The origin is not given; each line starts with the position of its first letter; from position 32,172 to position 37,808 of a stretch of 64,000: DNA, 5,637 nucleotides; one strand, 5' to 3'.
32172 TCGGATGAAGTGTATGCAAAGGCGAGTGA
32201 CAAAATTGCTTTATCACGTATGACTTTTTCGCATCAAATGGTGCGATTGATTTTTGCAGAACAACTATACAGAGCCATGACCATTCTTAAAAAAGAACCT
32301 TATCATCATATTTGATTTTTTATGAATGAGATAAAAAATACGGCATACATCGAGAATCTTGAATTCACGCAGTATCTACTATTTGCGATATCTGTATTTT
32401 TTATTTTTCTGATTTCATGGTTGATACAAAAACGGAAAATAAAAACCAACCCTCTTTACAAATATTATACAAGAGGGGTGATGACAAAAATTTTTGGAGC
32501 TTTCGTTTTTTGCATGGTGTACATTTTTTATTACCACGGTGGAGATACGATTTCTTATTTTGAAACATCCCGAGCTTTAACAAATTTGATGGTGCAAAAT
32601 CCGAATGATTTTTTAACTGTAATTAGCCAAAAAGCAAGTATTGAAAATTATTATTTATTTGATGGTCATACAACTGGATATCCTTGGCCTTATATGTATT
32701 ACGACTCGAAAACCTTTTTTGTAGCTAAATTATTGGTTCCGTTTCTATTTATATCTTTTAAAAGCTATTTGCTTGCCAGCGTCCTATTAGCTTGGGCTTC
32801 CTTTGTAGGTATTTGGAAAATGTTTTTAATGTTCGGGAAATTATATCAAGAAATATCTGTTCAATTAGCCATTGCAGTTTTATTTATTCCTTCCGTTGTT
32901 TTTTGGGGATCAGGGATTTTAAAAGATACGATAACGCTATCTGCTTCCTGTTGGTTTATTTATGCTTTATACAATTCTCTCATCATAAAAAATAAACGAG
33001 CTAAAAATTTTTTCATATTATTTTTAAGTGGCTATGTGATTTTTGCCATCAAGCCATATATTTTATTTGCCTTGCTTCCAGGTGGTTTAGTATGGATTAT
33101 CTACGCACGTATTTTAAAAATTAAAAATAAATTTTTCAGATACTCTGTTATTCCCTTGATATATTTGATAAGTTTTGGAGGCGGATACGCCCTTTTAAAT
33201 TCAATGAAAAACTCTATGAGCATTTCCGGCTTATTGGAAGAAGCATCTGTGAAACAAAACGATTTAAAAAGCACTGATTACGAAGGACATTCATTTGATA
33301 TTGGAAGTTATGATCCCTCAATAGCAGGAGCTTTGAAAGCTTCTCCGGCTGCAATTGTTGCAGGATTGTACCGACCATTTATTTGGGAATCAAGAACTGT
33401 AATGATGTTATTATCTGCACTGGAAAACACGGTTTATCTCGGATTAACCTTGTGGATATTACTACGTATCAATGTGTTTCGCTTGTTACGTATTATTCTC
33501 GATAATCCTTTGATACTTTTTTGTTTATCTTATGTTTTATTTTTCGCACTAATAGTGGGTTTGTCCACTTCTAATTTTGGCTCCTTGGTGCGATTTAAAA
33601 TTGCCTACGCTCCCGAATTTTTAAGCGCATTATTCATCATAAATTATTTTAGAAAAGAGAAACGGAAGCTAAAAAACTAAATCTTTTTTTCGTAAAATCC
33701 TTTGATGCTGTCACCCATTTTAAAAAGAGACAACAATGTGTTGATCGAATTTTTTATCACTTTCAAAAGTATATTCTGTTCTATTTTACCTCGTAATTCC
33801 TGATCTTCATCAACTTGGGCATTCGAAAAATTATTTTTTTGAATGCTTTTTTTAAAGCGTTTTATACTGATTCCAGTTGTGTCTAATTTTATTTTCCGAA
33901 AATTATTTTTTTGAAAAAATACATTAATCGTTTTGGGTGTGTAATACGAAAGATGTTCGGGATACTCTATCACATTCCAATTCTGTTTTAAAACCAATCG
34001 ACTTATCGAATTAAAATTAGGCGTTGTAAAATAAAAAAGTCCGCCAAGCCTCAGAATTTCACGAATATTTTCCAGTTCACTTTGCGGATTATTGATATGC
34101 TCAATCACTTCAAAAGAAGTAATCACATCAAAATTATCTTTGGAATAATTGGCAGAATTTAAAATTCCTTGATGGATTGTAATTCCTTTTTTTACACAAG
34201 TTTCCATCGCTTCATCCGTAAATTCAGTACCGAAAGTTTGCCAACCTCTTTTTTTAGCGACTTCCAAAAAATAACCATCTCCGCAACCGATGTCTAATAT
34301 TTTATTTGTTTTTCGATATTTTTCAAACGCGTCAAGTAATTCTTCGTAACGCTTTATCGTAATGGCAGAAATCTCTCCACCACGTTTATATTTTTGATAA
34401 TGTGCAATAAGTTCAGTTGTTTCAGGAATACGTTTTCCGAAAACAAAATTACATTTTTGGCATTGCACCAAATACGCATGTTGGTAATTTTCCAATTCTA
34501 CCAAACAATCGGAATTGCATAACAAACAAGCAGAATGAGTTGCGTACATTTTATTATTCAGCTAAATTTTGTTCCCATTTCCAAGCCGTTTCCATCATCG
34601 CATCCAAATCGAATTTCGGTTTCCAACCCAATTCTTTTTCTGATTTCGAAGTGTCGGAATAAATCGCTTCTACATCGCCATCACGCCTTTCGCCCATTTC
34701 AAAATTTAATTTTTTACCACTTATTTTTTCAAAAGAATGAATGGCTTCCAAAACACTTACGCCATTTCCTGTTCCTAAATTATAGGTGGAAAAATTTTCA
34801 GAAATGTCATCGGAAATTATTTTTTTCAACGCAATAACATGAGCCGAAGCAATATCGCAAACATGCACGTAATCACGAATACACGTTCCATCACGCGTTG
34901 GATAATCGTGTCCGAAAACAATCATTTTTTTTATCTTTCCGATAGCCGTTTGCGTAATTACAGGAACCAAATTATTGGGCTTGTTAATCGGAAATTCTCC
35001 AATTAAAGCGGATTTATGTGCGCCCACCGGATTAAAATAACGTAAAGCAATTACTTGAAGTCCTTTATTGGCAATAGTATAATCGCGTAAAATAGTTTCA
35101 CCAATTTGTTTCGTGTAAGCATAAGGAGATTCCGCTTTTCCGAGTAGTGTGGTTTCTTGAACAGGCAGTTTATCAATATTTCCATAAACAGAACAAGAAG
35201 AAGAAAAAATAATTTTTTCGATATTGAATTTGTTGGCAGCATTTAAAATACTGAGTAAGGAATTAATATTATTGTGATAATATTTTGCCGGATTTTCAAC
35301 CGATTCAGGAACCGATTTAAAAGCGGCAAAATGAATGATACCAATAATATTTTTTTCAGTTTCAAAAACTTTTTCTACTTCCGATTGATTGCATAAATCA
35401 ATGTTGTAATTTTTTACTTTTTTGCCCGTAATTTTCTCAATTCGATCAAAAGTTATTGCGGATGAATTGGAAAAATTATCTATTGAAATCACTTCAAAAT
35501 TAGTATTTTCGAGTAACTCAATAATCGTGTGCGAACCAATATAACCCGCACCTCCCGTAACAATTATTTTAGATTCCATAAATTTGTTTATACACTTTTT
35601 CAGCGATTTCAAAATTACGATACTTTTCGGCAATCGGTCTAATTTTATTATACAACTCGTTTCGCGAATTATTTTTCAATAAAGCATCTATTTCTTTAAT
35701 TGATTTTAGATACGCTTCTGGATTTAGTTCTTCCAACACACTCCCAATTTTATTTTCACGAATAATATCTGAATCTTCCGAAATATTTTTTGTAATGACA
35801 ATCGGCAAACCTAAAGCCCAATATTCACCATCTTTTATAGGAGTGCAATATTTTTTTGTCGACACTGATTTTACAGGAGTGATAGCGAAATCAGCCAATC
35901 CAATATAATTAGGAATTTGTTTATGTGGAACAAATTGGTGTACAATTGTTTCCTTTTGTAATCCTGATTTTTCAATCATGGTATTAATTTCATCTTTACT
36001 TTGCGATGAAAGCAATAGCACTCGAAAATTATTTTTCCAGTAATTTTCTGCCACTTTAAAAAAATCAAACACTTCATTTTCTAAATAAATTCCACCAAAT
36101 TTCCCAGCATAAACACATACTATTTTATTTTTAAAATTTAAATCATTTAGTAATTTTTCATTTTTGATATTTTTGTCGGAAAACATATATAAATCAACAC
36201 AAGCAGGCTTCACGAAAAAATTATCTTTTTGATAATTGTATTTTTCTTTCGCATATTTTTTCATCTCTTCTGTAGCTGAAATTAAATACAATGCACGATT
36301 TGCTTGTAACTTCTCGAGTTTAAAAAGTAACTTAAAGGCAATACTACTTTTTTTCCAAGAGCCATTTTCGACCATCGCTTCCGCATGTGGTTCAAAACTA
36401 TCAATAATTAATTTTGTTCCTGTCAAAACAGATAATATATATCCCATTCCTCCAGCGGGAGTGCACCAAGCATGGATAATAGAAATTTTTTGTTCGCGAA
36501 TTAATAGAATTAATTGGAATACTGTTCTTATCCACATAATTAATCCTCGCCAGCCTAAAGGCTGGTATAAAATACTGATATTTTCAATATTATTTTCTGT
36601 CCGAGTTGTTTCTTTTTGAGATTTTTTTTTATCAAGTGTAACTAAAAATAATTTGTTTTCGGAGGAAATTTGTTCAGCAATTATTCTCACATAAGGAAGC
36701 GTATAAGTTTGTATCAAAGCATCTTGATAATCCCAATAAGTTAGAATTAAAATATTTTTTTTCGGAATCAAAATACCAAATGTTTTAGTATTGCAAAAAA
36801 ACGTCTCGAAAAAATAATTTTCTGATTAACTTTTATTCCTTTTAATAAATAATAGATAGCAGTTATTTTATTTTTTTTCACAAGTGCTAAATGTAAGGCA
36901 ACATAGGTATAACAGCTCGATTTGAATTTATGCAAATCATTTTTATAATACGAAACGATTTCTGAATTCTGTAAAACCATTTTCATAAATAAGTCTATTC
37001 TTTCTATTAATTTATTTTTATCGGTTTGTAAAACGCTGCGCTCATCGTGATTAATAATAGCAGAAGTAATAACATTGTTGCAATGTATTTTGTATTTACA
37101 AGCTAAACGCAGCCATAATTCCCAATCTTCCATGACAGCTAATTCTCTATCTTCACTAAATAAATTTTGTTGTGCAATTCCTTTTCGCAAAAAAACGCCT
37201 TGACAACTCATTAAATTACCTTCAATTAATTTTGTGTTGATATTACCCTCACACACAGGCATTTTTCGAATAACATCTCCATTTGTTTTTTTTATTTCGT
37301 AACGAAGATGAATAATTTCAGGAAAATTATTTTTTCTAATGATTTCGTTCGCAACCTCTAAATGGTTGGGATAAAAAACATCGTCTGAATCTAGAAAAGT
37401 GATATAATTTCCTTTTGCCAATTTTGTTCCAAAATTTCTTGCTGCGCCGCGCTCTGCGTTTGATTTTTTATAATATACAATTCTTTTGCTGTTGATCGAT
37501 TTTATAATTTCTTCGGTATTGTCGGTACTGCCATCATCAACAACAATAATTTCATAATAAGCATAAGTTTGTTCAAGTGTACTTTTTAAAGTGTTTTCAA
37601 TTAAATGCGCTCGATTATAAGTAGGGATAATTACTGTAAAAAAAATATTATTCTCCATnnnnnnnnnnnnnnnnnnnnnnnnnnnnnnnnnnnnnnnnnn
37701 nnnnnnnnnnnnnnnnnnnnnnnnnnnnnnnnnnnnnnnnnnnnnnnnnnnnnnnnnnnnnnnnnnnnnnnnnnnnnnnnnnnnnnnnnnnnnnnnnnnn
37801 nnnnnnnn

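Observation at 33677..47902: ABC-transporter-dependent polysaccharide locus combining a sulfotransferase, four methyltransferases and a Wzt with a glycan-terminus-binding extension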

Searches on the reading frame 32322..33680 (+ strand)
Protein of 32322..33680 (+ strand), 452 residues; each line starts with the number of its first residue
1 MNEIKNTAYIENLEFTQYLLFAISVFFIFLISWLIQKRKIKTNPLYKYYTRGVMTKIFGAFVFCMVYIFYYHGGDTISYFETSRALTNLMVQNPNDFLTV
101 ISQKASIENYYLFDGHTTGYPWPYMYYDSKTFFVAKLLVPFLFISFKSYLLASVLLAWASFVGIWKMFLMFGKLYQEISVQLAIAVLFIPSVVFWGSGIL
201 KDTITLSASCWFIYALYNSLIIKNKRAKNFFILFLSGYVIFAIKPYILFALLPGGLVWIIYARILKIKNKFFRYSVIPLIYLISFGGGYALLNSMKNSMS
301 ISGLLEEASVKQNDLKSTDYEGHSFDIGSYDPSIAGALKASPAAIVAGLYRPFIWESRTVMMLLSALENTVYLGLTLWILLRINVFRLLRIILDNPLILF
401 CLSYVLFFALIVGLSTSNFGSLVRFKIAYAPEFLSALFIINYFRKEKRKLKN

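Call 4: search_protein_families(library=pfam, proteins=[window:32322-33680:+], max_evalue=0.01)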
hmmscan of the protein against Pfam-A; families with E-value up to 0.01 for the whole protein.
window:32322-33680:+ (452 aa): 0 families

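Call 7: search_protein_families(library=ncbifam, proteins=[window:32322-33680:+], max_evalue=0.01)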
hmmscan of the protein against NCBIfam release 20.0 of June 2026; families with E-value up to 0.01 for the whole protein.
window:32322-33680:+ (452 aa): 0 families

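Call 89: search_solved_structures(query=window:32322-33680:+, max_evalue=10)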
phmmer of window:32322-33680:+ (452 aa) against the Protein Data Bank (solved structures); distinct sequences matched with E-value up to 10: 1.
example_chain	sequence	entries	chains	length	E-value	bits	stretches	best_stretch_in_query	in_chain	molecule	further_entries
4qnd_A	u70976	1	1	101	0.032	16.7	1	341-418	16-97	Chemical transport protein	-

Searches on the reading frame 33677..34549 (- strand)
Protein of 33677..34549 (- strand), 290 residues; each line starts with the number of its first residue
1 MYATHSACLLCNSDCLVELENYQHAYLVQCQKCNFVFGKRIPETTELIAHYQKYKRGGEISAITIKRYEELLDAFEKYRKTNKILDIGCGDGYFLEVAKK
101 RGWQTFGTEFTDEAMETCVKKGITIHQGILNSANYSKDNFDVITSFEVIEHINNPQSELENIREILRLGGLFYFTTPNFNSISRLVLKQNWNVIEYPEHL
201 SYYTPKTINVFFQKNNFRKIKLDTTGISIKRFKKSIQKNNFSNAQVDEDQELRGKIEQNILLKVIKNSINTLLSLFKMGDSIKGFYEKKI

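Call 4: search_protein_families(library=pfam, proteins=[window:33677-34549:-], max_evalue=0.01)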
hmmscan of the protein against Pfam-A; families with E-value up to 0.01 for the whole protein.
window:33677-34549:- (290 aa): 12 families
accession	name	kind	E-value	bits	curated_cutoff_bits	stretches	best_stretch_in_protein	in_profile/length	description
PF13489.12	Methyltransf_23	-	1.3e-27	97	27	1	70-221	11-163/164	Methyltransferase domain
PF08241.18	Methyltransf_11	-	1.6e-14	54.7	21.2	1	85-174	1-95/95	Methyltransferase domain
PF07021.18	MetW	-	3.8e-14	53.2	21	1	79-181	12-114/193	Methionine biosynthesis protein MetW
PF13847.12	Methyltransf_31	-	9.3e-13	48.5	27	1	80-178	3-113/145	Methyltransferase domain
PF08242.18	Methyltransf_12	-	1.3e-12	48.7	30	1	85-172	1-98/98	Methyltransferase domain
PF13649.12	Methyltransf_25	-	1.5e-11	45.3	27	1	84-170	1-97/97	Methyltransferase domain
PF05219.18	DREV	-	1.1e-05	25.1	26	1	78-167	92-179/265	DREV methyltransferase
PF02353.26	CMAS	-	0.0002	21.2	27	1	79-174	61-164/273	Mycolic acid cyclopropane synthetase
PF08003.17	Methyltransf_9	-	0.0015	18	23.8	1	80-182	115-225/315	Protein of unknown function (DUF1698)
PF01728.25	FtsJ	-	0.0028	18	24.1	1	69-127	10-72/181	FtsJ-like methyltransferase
PF05129.18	Zn_ribbon_Elf1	-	0.0072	16.8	29.8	0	7-54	24-73/79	Transcription elongation factor Elf1 like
PF03141.22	Methyltransf_29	-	0.0073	15.4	23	1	65-194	102-237/506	Putative S-adenosyl-L-methionine-dependent methyltransferase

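Call 7: search_protein_families(library=ncbifam, proteins=[window:33677-34549:-], max_evalue=0.01)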
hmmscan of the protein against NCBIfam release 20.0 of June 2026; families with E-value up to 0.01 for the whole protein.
window:33677-34549:- (290 aa): 23 families
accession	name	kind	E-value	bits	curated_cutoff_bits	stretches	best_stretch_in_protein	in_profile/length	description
TIGR02072.1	BioC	equivalog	2.8e-15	56.8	184.95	1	69-228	21-182/244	malonyl-ACP O-methyltransferase BioC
TIGR01983.1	UbiG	equivalog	3.1e-13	49.6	102.95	1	78-186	47-163/228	bifunctional 2-polyprenyl-6-hydroxyphenol methylase/3-demethylubiquinol 3-O-methyltransferase UbiG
TIGR02081.1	metW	equivalog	4.7e-13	49.1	189.5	1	79-182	12-115/194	methionine biosynthesis protein MetW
NF045667.1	MTase_DVU1556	equivalog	4.6e-08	32.8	155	1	77-174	19-119/213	DVU_1556 family methyltransferase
NF007610.0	PRK10258.1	equivalog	3.7e-07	29.8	342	1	70-206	32-168/251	malonyl-ACP O-methyltransferase BioC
NF043040.1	corrin_prot_MT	hypoth_equivalog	7.7e-06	25.5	180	1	60-172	19-145/216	corrinoid protein-associated methyltransferase CpaM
NF040539.1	AST_met_ArsM_2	exception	1.2e-05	25.3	240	1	79-184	55-174/262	putative arsinothricin biosynthesis methyltransferase ArsM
TIGR00452.1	TIGR00452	equivalog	1.4e-05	24.1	275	1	80-177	117-222/316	tRNA 5-methoxyuridine(34)/uridine 5-oxyacetic acid(34) synthase CmoB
TIGR04345.1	ovoA_Cterm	equivalog_domain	1.9e-05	24.3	170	1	137-192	132-186/242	putative 4-mercaptohistidine N1-methyltransferase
NF011650.0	PRK15068.1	equivalog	5.4e-05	22.2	209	1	69-176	112-227/324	tRNA 5-methoxyuridine(34)/uridine 5-oxyacetic acid(34) synthase CmoB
TIGR03587.1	Pse_Me-ase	hypoth_equivalog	0.00015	22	112.05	1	73-156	36-121/204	pseudaminic acid biosynthesis-associated methylase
NF008300.0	PRK11088.1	equivalog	0.00023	20.7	303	1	79-157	84-163/272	23S rRNA (guanine(745)-N(1))-methyltransferase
NF008686.0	PRK11705.1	equivalog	0.00024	20.3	400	1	79-176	166-267/383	cyclopropane fatty acyl phospholipid synthase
NF011530.0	PRK14968.1-4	equivalog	0.00027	20.3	243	1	74-143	33-103/202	putative methyltransferase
NF010703.0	PRK14103.1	equivalog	0.00031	20.3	320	1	68-207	18-158/256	trans-aconitate 2-methyltransferase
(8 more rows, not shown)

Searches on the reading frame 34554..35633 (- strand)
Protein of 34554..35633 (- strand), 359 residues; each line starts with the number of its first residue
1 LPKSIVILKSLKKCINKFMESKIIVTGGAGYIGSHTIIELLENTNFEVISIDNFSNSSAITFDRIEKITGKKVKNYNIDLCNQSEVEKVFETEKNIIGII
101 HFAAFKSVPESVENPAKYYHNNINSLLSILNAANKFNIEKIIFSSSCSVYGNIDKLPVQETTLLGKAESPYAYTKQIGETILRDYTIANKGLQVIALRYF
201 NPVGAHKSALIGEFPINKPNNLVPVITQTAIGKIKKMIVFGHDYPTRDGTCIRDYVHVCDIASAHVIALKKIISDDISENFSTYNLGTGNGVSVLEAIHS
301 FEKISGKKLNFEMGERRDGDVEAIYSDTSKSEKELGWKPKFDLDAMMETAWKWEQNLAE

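Call 4: search_protein_families(library=pfam, proteins=[window:34554-35633:-], max_evalue=0.01)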
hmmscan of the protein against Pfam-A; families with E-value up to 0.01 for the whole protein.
window:34554-35633:- (359 aa): 9 families
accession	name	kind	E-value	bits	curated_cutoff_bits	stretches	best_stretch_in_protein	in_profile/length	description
PF16363.11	GDP_Man_Dehyd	-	9.2e-54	183.6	27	1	24-348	1-330/332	GDP-mannose 4,6 dehydratase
PF01370.27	Epimerase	-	7.9e-49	166.7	20.9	1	23-286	1-239/240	NAD dependent epimerase/dehydratase family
PF01073.25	3Beta_HSD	-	2e-17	63.6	22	1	24-276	1-236/280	3-beta hydroxysteroid dehydrogenase/isomerase family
PF02719.21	Polysacc_synt_2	-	1.3e-12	48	20.2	1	23-146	1-128/293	Polysaccharide biosynthesis protein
PF04321.23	RmlD_sub_bind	-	1.4e-06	28.1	27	1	22-184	2-138/287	RmlD substrate binding domain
PF07993.18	NAD_binding_4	-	2e-06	27.6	20.1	1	25-195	1-200/258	Male sterility protein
PF08659.16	KR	-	2.7e-05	24.6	22.6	1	23-106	3-92/180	KR domain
PF13460.12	NAD_binding_10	-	0.00044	20.6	27.2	1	27-183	1-132/184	NAD(P)H-binding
PF05368.20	NmrA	-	0.0012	19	27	0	19-146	1-107/298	NmrA-like family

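Call 7: search_protein_families(library=ncbifam, proteins=[window:34554-35633:-], max_evalue=0.01)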
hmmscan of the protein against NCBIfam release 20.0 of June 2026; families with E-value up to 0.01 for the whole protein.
window:34554-35633:- (359 aa): 40 families (the best 25 are shown)
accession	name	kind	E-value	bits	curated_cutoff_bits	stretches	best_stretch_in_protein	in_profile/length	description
TIGR01179.1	galE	equivalog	1.1e-116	389.3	262.3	1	22-357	1-328/332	UDP-glucose 4-epimerase GalE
NF007956.0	PRK10675.1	subfamily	2.7e-99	332.5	394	1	22-355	2-330/338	UDP-glucose 4-epimerase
TIGR01181.1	dTDP_gluc_dehyt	equivalog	4.2e-34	118.1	365.1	1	22-354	1-311/321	dTDP-glucose 4,6-dehydratase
TIGR04180.1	EDH_00030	hypoth_equivalog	1.5e-31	109.6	475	1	23-341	1-296/297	NAD-dependent 4,6-dehydratase LegB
TIGR02197.1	heptose_epim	equivalog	2.7e-27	95.8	274.6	1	23-301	1-256/316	ADP-glyceromanno-heptose 6-epimerase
NF011728.1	PRK15181.1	equivalog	3.4e-25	88.8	760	1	22-353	17-336/348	Vi polysaccharide biosynthesis UDP-N-acetylglucosaminuronic acid C-4 epimerase TviC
NF007490.0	PRK10084.1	subfamily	3.5e-18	65.7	649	1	22-353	2-333/361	dTDP-glucose 4,6-dehydratase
TIGR02622.1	CDP_4_6_dhtase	equivalog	1.1e-17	64.2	278.45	1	18-356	2-332/352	CDP-glucose 4,6-dehydratase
NF043036.1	ErythonDh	equivalog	3e-17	62.8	325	1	22-186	2-164/321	D-erythronate dehydrogenase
NF047922.1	GDPFucSynFcl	equivalog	5.1e-17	62.3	500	1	74-353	33-300/308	GDP-L-fucose synthase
NF007582.0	PRK10217.1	equivalog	3e-16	59.5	698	1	22-353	3-330/355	dTDP-glucose 4,6-dehydratase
NF008872.0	PRK11908.1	equivalog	2.2e-11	43.4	294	1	21-300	2-266/349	bifunctional UDP-4-keto-pentose/UDP-xylose synthase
TIGR03466.1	HpnA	hypoth_equivalog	4.1e-11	42.3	367.65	1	22-206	2-174/327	hopanoid-associated sugar epimerase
TIGR01472.1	gmd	equivalog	5.2e-10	39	415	1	24-348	4-332/342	GDP-mannose 4,6-dehydratase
NF042423.1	oxyalk_red_Shew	equivalog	2.3e-09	36.8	580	1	21-207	9-179/331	2-alkyl-3-oxoalkanoate reductase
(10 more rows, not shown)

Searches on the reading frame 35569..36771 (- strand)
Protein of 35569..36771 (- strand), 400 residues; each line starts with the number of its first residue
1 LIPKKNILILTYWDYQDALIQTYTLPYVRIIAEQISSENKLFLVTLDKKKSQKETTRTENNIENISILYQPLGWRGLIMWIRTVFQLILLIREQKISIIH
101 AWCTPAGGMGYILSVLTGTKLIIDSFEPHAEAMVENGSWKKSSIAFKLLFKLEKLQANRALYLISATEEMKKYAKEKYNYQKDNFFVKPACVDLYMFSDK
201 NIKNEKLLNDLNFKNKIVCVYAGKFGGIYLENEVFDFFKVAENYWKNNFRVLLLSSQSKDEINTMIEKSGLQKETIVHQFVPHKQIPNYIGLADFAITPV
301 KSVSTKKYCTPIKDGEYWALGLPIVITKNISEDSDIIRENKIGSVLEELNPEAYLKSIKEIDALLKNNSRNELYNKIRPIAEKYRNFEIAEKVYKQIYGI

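Call 4: search_protein_families(library=pfam, proteins=[window:35569-36771:-], max_evalue=0.01)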
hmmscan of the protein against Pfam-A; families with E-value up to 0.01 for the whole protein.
window:35569-36771:- (400 aa): 5 families
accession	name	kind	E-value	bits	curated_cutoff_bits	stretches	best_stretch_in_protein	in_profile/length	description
PF00534.26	Glycos_transf_1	-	1.9e-10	41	26.4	1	236-377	32-165/172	Glycosyl transferases group 1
PF13692.12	Glyco_trans_1_4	-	1.1e-07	32.7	27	1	232-360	15-138/142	Glycosyl transferases group 1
PF13439.12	Glyco_transf_4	-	5.9e-06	26.9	28.5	1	42-194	23-168/170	Glycosyltransferase Family 4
PF13579.12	Glyco_trans_4_4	-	0.00041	21.2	29.7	1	69-185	49-152/158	Glycosyl transferase 4-like domain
PF13477.12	Glyco_trans_4_2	-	0.0058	17.2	23.4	0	38-118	24-98/139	Glycosyl transferase 4-like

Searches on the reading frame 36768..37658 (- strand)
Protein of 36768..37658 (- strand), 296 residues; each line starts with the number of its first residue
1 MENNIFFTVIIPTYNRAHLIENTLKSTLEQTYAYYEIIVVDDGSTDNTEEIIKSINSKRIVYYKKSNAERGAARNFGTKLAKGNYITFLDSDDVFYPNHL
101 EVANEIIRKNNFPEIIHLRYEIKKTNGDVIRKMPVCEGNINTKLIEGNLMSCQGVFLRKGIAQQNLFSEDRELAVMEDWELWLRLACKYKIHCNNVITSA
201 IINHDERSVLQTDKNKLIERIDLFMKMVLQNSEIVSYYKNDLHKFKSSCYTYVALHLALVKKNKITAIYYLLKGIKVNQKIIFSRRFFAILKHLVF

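Call 4: search_protein_families(library=pfam, proteins=[window:36768-37658:-], max_evalue=0.01)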
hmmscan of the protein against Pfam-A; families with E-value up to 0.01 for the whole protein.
window:36768-37658:- (296 aa): 5 families
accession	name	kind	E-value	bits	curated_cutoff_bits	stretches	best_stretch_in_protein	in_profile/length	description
PF00535.33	Glycos_transf_2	-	5.3e-34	118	23.3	1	8-128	1-124/168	Glycosyl transferase family 2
PF10111.15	Glyco_tranf_2_2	-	1.4e-17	64.6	27.3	1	8-144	1-150/276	Glycosyltransferase like family 2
PF13641.12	Glyco_tranf_2_3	-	6e-13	49.8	27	1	7-109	3-112/230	Glycosyltransferase like family 2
PF13704.12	Glyco_tranf_2_4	-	9.5e-06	26.5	27.5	1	15-96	2-85/98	Glycosyl transferase family 2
PF13632.12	Glyco_trans_2_3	-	0.0019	18.5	27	0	85-196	1-116/198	Glycosyl transferase family group 2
